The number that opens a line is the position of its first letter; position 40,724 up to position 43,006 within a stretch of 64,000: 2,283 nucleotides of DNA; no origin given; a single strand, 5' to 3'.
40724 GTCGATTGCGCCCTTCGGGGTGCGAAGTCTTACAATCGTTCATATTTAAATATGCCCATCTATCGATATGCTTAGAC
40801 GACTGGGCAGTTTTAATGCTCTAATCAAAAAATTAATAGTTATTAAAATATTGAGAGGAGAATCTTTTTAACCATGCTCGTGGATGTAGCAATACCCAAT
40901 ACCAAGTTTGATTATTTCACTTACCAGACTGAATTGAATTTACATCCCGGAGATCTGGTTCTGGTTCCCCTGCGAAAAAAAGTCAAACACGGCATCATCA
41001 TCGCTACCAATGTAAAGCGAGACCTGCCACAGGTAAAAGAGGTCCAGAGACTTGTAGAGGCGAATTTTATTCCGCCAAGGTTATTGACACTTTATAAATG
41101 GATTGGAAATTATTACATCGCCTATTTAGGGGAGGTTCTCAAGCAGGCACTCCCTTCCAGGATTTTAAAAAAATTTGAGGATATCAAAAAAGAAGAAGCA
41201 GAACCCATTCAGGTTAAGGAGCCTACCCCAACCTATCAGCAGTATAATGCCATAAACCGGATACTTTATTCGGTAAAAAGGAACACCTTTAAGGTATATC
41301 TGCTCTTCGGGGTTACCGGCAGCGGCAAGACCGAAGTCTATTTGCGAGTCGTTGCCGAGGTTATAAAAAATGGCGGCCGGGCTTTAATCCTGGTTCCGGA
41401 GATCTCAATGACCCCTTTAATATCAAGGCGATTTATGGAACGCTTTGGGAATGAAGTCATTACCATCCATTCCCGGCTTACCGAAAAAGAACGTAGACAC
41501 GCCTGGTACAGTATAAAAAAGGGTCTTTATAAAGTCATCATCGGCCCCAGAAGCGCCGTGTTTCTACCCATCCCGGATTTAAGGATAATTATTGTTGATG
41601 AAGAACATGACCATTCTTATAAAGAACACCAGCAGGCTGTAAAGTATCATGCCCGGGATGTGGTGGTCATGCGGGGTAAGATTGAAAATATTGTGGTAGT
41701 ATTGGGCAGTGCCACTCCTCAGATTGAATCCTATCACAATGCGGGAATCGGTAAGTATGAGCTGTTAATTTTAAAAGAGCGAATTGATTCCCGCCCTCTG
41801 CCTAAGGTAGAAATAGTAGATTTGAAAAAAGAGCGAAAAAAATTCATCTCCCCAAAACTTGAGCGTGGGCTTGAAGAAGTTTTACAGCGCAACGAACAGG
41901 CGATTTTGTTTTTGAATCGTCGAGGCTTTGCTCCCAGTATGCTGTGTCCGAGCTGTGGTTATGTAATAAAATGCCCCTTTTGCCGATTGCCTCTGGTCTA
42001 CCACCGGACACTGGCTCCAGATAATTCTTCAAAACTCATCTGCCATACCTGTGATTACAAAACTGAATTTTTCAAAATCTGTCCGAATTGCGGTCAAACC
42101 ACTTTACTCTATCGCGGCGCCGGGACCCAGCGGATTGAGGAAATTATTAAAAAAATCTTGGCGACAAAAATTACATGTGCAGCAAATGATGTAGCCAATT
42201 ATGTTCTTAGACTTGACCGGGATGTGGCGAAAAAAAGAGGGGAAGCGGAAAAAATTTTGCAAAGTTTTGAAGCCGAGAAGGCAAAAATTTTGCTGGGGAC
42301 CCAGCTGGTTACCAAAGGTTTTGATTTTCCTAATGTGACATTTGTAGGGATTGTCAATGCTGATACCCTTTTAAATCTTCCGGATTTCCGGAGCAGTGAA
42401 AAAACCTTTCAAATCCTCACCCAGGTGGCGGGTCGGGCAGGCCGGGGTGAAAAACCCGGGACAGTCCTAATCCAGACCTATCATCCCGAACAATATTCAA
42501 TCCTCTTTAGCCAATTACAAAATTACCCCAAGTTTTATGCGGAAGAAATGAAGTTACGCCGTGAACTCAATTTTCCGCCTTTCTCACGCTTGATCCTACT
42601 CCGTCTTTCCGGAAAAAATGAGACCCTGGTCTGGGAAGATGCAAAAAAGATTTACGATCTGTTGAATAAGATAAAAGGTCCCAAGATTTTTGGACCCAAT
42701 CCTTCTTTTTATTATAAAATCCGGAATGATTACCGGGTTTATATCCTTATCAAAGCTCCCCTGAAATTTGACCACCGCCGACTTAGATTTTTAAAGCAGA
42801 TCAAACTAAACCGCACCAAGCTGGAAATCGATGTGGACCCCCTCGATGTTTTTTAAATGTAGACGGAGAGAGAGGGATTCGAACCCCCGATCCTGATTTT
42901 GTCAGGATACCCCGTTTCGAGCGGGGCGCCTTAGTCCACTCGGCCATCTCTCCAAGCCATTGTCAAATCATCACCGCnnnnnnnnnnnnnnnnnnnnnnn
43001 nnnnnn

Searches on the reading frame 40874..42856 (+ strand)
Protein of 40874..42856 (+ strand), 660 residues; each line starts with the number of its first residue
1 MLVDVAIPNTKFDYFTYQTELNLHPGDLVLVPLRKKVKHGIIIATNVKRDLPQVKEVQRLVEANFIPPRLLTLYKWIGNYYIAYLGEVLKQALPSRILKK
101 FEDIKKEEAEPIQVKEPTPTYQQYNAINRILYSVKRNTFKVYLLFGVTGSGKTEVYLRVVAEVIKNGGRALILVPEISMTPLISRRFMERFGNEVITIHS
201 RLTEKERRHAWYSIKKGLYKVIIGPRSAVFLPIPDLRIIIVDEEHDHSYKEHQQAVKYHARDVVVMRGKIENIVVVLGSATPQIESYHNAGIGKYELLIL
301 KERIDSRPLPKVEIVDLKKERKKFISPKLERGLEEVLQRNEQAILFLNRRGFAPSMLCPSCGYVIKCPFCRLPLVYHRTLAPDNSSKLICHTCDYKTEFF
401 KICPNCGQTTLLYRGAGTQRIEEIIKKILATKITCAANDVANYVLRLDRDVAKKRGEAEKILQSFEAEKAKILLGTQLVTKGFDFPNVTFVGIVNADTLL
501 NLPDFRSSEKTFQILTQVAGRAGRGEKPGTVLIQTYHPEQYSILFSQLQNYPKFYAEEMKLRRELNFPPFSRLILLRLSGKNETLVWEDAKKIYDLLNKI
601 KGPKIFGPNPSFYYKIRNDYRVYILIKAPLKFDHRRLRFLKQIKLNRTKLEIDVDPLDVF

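Call 9: search_protein_families(library=pfam, proteins=[window:40874-42856:+], max_evalue=0.001)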
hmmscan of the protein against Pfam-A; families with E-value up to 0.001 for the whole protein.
window:40874-42856:+ (660 aa): 8 families
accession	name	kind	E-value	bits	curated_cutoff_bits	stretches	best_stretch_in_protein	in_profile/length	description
PF00270.35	DEAD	-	3.9e-17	62.9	26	1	122-286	3-163/167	DEAD/DEAH box helicase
PF17764.6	PriA_3primeBD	-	1.4e-15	57.3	22.7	1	4-94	1-96/96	3'DNA-binding domain (3'BD)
PF18074.6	PriA_C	-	2.5e-15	57.5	26.9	1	569-656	1-95/95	Primosomal protein N C-terminal domain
PF00271.37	Helicase_C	-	7.4e-14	52.4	23.5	1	453-524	49-108/110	Helicase conserved C-terminal domain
PF04851.21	ResIII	-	8.6e-13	49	22.5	1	119-261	4-152/164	Type III restriction enzyme, res subunit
PF13245.12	AAA_19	-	0.00024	21.7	25.1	1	140-253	12-108/134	AAA domain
PF18319.7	Zn_ribbon_PriA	-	0.00026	21.3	26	1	367-396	1-25/27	PriA DNA helicase Cys-rich region (CRR) domain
PF13604.12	AAA_30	-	0.00076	19.7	27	0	122-261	5-114/191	AAA domain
